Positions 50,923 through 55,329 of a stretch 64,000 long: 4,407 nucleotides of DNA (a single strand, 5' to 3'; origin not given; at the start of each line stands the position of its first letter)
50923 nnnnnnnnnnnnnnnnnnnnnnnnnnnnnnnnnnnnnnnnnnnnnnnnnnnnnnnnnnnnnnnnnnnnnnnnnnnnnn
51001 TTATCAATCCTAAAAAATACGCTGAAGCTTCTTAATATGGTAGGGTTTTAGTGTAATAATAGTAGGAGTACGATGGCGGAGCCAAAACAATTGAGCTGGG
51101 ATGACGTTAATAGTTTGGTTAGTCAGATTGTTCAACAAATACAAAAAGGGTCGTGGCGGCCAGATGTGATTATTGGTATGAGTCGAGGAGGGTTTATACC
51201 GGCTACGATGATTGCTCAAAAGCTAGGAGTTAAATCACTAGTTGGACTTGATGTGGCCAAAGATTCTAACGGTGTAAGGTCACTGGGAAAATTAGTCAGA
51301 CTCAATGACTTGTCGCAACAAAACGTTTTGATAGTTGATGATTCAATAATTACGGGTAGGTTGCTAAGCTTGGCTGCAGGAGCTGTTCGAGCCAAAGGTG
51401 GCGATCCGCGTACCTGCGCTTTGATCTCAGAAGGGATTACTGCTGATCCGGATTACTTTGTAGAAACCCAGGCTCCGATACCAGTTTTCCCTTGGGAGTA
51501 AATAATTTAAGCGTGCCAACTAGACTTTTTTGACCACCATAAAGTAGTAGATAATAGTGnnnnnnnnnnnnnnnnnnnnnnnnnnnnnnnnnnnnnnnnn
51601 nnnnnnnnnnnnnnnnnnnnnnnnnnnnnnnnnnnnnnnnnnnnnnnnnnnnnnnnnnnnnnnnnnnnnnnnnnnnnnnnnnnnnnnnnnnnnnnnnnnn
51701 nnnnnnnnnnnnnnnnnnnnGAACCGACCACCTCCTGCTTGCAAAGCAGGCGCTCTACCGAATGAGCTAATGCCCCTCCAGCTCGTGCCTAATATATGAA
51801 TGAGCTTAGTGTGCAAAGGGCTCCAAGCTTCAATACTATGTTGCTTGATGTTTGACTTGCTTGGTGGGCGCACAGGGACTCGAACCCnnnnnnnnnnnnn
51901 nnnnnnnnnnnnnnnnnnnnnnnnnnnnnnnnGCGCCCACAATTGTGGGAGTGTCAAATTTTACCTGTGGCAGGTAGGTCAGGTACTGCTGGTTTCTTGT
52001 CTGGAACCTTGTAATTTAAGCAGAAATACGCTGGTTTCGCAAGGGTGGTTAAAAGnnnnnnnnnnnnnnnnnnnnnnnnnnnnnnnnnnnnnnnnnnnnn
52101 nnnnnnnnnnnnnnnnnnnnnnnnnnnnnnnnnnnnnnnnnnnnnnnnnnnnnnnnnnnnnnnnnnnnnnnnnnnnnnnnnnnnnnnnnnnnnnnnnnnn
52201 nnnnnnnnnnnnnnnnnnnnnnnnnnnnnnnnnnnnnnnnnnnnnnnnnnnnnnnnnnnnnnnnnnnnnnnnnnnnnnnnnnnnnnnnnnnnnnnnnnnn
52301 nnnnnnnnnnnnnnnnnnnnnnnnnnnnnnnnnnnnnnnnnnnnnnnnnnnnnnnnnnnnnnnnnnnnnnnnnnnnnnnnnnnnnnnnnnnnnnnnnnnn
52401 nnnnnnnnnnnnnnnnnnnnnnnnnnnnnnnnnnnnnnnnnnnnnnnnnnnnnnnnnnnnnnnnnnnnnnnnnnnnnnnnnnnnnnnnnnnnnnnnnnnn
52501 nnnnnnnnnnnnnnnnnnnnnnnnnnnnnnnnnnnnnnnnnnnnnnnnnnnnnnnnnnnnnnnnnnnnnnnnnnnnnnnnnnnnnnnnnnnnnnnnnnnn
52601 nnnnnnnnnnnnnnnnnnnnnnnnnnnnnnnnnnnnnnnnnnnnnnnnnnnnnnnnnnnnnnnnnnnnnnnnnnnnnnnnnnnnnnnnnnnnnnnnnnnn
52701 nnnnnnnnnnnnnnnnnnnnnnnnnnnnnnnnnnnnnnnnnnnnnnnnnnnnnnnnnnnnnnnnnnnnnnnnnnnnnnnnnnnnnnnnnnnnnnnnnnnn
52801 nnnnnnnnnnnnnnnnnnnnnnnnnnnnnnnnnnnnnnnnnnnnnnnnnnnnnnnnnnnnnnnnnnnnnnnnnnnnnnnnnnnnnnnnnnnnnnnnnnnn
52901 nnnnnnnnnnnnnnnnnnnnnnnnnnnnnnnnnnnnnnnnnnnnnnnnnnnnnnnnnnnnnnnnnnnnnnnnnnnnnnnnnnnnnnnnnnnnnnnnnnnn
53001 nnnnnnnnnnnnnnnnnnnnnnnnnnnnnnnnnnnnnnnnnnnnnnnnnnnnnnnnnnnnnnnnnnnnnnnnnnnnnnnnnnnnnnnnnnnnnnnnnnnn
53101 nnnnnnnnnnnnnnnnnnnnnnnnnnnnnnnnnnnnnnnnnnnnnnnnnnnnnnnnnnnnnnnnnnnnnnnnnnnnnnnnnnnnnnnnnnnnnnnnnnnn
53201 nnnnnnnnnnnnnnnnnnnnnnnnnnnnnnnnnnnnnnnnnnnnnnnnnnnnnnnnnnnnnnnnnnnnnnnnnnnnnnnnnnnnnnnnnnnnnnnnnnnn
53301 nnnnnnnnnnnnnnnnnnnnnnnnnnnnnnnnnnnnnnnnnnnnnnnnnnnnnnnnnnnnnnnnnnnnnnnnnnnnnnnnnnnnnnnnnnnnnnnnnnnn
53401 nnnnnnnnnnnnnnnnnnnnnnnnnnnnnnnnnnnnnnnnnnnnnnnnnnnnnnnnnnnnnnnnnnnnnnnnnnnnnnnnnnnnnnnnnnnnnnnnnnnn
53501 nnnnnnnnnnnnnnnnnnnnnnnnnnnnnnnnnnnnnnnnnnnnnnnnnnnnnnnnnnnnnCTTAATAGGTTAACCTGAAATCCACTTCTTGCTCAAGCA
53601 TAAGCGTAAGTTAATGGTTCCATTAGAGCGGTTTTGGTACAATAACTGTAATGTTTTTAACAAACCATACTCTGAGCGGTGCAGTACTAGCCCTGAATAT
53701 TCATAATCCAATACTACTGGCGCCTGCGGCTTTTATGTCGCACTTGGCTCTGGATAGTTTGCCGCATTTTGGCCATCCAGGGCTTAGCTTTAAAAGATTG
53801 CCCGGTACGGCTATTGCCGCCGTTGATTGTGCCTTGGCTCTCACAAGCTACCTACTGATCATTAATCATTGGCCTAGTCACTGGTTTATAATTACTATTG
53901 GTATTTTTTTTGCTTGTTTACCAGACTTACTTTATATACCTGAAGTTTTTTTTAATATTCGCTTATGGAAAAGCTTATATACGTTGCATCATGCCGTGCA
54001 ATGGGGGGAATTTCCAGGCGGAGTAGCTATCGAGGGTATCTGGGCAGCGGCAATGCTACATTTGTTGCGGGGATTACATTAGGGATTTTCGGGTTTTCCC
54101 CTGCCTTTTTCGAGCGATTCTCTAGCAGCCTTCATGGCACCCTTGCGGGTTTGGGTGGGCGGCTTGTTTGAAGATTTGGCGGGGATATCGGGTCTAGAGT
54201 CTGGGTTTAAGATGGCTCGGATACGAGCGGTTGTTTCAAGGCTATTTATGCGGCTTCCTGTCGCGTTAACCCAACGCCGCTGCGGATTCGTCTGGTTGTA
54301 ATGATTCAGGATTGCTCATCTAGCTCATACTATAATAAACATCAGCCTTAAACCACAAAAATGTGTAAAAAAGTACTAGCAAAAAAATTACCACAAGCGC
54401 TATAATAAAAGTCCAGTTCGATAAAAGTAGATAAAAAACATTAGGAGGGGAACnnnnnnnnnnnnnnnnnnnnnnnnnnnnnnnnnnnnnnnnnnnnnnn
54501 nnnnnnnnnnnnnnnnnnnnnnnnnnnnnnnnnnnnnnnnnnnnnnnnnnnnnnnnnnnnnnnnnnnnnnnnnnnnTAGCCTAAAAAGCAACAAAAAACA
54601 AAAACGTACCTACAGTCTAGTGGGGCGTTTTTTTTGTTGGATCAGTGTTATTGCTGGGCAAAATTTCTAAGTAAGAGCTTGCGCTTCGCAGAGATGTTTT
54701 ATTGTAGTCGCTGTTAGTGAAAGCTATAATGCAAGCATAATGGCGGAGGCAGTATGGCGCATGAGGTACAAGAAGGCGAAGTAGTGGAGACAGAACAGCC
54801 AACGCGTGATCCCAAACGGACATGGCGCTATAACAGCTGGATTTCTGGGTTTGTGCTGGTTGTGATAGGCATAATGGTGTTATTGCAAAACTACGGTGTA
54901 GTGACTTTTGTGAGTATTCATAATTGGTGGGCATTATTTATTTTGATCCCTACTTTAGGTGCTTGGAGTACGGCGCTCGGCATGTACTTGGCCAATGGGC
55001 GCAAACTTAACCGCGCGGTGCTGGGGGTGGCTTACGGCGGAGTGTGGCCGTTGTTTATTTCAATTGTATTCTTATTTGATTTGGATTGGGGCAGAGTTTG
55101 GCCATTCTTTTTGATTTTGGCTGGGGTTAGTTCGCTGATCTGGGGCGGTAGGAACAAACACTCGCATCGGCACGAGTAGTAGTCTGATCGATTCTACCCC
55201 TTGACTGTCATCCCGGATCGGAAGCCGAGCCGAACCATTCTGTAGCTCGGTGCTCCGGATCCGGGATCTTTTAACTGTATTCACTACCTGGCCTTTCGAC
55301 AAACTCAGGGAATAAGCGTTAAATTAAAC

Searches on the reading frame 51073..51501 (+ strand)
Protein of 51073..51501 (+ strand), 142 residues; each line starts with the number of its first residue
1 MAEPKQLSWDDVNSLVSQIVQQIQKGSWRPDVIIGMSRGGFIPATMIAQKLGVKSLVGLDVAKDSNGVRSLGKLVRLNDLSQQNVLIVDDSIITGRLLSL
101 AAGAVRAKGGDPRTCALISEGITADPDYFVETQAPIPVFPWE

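Call 88: search_protein_families(library=pfam, proteins=[window:51073-51501:+], max_evalue=0.001)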
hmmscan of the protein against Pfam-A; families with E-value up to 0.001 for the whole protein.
window:51073-51501:+ (142 aa): 1 family
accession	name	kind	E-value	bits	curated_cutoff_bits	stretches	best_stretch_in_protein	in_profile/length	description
PF00156.33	Pribosyltran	-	1.9e-12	47.2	26.3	1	8-140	11-150/158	Phosphoribosyl transferase domain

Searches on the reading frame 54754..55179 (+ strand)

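Call 88: search_protein_families(library=pfam, proteins=[window:54754-55179:+], max_evalue=0.001)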
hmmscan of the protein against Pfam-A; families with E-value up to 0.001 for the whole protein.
window:54754-55179:+ (141 aa): 2 families
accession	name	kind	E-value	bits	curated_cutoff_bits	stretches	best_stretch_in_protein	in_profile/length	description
PF18917.5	LiaI-LiaF-like_TM1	-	2.9e-07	30.9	27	1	29-65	1-36/42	LiaI-LiaF-like transmembrane region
PF22570.1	LiaF-TM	-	3.9e-06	28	27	1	31-133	2-95/98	LiaF transmembrane domain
